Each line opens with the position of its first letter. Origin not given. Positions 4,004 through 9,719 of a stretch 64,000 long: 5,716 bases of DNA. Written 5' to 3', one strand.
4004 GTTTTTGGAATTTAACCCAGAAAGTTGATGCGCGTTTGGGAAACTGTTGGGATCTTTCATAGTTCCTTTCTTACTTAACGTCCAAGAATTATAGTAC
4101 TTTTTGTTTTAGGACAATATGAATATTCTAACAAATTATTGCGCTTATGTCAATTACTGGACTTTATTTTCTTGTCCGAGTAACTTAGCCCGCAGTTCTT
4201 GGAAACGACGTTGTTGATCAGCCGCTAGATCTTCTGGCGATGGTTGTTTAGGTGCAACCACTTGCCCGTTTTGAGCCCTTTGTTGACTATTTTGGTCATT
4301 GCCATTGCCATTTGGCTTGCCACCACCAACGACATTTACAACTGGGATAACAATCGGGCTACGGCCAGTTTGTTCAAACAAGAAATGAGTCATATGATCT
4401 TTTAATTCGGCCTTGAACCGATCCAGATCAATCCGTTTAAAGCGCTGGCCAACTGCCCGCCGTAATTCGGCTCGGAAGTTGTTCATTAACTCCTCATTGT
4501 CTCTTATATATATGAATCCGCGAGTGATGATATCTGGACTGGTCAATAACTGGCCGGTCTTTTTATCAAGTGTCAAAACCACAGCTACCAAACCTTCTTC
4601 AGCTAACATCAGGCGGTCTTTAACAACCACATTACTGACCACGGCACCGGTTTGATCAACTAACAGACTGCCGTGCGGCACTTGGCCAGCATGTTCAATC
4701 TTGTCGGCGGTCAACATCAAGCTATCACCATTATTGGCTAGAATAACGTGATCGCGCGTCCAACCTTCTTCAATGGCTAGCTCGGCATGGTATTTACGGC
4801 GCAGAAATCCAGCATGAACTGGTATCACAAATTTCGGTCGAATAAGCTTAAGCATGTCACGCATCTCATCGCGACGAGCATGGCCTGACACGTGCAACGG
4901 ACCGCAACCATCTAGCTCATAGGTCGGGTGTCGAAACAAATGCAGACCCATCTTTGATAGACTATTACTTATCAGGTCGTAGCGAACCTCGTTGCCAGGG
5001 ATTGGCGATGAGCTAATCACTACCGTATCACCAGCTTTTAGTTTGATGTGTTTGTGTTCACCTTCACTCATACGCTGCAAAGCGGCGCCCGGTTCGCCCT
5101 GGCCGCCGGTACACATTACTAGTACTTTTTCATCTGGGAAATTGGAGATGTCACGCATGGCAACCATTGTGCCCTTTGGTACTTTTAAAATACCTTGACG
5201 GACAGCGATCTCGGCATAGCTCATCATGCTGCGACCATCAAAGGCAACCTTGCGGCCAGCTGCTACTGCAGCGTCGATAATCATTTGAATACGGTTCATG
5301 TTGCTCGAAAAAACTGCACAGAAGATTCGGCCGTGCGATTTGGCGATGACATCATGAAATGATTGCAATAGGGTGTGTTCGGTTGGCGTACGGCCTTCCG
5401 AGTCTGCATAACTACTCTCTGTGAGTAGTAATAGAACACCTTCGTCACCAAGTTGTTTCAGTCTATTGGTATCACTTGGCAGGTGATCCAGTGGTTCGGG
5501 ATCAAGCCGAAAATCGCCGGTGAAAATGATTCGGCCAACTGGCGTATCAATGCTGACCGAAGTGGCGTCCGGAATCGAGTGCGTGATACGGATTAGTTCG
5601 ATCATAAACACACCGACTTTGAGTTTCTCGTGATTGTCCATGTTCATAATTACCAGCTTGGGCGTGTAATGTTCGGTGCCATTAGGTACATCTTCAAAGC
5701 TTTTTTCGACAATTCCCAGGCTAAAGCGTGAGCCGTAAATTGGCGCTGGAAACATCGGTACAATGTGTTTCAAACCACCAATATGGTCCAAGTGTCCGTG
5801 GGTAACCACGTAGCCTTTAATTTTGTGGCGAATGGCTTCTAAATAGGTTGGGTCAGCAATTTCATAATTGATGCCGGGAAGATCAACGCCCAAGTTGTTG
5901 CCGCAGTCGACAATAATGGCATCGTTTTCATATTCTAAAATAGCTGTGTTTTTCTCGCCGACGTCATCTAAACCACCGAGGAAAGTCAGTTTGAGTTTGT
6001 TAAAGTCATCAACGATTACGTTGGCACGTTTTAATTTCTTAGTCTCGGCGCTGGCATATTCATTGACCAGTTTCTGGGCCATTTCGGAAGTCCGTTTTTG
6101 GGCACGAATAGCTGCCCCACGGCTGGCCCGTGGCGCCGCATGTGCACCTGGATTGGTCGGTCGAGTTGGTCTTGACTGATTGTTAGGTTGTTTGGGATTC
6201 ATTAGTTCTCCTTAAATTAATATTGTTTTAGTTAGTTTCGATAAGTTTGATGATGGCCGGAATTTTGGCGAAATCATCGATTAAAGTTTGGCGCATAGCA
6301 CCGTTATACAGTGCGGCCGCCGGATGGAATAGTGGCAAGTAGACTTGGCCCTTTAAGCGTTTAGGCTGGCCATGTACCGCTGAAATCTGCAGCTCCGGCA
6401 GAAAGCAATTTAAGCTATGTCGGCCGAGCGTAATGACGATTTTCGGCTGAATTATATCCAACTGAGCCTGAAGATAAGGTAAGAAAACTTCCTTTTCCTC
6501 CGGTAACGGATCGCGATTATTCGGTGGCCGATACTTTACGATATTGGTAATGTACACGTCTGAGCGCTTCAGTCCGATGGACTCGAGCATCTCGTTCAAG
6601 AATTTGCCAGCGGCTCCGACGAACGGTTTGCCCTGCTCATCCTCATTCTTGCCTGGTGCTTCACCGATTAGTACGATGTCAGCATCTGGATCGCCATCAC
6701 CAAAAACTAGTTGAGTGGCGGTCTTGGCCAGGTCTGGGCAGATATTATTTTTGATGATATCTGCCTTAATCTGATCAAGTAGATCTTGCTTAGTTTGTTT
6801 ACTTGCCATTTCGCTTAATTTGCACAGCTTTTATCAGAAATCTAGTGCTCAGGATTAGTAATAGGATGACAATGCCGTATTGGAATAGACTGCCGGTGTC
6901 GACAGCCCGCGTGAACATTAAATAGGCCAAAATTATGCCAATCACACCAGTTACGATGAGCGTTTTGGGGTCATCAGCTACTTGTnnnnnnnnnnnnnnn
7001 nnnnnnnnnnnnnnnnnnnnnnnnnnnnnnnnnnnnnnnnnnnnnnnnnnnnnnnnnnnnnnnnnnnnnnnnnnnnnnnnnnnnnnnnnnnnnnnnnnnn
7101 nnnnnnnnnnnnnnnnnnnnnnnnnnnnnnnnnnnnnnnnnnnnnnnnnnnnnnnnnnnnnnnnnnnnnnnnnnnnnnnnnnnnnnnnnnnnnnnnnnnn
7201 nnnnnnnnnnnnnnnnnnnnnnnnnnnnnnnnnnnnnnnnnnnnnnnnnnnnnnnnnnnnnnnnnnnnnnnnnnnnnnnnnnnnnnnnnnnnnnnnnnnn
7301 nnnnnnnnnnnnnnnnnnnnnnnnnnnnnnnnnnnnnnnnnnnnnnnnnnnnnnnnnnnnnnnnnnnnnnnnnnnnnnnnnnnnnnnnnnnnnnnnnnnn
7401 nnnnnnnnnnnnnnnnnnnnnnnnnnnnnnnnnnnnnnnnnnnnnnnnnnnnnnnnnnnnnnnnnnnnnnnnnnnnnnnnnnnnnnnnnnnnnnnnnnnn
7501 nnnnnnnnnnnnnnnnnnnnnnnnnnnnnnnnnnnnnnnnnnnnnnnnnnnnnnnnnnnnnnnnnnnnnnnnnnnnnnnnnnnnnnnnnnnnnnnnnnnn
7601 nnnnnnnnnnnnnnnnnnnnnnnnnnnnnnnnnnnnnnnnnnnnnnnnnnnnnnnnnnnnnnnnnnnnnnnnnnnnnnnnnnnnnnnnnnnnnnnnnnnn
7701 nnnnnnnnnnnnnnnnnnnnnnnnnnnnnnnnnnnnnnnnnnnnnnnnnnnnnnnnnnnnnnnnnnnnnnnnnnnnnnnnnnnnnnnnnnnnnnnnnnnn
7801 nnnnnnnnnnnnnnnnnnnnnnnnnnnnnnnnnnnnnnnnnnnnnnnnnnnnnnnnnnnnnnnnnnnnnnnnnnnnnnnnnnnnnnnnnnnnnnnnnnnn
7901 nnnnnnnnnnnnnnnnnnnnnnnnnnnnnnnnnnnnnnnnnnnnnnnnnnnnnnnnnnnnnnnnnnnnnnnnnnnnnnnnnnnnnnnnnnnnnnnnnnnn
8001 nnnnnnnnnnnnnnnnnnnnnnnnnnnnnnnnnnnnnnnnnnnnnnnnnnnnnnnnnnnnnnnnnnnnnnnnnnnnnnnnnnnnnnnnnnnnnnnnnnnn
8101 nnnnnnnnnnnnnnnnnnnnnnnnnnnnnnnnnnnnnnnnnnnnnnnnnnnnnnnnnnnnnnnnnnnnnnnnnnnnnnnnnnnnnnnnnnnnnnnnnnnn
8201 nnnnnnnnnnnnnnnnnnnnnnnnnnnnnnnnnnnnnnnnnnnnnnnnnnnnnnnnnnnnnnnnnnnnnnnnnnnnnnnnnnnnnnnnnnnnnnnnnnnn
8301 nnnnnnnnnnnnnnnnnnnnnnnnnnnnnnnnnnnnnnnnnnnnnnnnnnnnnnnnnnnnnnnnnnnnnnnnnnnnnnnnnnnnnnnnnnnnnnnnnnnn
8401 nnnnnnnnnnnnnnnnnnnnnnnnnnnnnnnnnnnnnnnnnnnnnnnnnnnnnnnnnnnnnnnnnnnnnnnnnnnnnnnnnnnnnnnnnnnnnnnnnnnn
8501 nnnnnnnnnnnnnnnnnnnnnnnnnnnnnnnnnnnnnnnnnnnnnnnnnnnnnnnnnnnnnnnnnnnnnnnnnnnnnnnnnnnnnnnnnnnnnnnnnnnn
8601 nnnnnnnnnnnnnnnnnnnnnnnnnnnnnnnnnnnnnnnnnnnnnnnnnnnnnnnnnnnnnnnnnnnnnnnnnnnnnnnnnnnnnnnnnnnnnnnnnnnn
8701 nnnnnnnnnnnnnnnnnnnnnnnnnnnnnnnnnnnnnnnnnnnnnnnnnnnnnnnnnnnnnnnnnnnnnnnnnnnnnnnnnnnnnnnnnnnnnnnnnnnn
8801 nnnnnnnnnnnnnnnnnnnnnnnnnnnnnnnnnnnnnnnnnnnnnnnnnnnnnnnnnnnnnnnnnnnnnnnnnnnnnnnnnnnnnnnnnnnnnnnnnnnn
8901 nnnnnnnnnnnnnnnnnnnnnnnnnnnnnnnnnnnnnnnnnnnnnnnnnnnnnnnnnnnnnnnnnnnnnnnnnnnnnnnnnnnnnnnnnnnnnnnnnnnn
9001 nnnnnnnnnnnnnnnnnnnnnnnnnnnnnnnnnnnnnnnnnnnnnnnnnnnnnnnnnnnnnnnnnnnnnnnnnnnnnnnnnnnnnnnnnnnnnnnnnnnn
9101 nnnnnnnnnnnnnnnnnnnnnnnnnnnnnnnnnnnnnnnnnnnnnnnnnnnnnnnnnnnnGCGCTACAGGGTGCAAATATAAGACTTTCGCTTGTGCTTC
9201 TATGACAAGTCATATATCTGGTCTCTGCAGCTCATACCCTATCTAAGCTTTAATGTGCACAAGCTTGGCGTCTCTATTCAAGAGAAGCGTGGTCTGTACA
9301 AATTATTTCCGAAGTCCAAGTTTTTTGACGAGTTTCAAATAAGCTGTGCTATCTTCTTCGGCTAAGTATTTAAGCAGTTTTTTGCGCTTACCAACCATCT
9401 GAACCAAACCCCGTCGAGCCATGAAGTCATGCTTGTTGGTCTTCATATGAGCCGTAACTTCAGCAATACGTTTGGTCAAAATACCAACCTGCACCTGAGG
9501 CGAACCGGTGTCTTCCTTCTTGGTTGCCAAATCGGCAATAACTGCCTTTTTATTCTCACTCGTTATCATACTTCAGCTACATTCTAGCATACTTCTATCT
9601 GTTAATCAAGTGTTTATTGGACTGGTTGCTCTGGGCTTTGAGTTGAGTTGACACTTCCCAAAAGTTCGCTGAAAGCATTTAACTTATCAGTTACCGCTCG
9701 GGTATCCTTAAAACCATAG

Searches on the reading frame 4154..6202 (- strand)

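Call 25: search_protein_families(library=pfam, proteins=[window:4154-6202:-], max_evalue=0.0001)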
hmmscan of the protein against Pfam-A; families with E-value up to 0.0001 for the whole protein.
window:4154-6202:- (682 aa): 5 families
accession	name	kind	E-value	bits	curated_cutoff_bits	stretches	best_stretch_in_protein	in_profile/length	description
PF22505.1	RNase_J_b_CASP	-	2.1e-44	150.8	27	1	291-407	2-118/126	Ribonuclease J, beta-CASP domain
PF17770.6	RNase_J_C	-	6.2e-24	85.4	23.8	1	526-623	1-100/102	Ribonuclease J C-terminal domain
PF00753.33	Lactamase_B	-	6e-13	49.6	22.7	1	82-237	4-156/196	Metallo-beta-lactamase superfamily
PF12706.13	Lactamase_B_2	-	1.6e-10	41.4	27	1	97-235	4-147/200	Beta-lactamase superfamily domain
PF07521.17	RMMBL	-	7.4e-07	29.5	21.6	1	437-482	13-59/63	Zn-dependent metallo-hydrolase RNA specificity domain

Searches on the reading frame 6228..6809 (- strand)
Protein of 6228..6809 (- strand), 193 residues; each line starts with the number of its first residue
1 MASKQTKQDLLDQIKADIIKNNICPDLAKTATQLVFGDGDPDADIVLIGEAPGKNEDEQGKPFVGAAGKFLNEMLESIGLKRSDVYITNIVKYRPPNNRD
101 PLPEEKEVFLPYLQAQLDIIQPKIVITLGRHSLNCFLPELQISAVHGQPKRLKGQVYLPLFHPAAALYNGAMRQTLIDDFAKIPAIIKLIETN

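Call 25: search_protein_families(library=pfam, proteins=[window:6228-6809:-], max_evalue=0.0001)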
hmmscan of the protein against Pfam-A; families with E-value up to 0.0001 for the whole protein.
window:6228-6809:- (193 aa): 1 family
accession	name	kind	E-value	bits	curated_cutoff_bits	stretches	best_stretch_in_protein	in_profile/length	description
PF03167.25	UDG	-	6.9e-36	123.9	24.3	1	36-173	1-129/141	Uracil DNA glycosylase superfamily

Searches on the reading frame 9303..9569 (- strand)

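Call 30: search_protein_families(library=pfam, proteins=[window:9303-9569:-], max_evalue=0.0001)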
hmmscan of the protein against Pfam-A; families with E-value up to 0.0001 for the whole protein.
window:9303-9569:- (88 aa): 1 family
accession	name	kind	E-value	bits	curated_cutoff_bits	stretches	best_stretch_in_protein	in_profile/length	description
PF00312.27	Ribosomal_S15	-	3e-29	101.4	31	1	7-87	1-81/81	Ribosomal protein S15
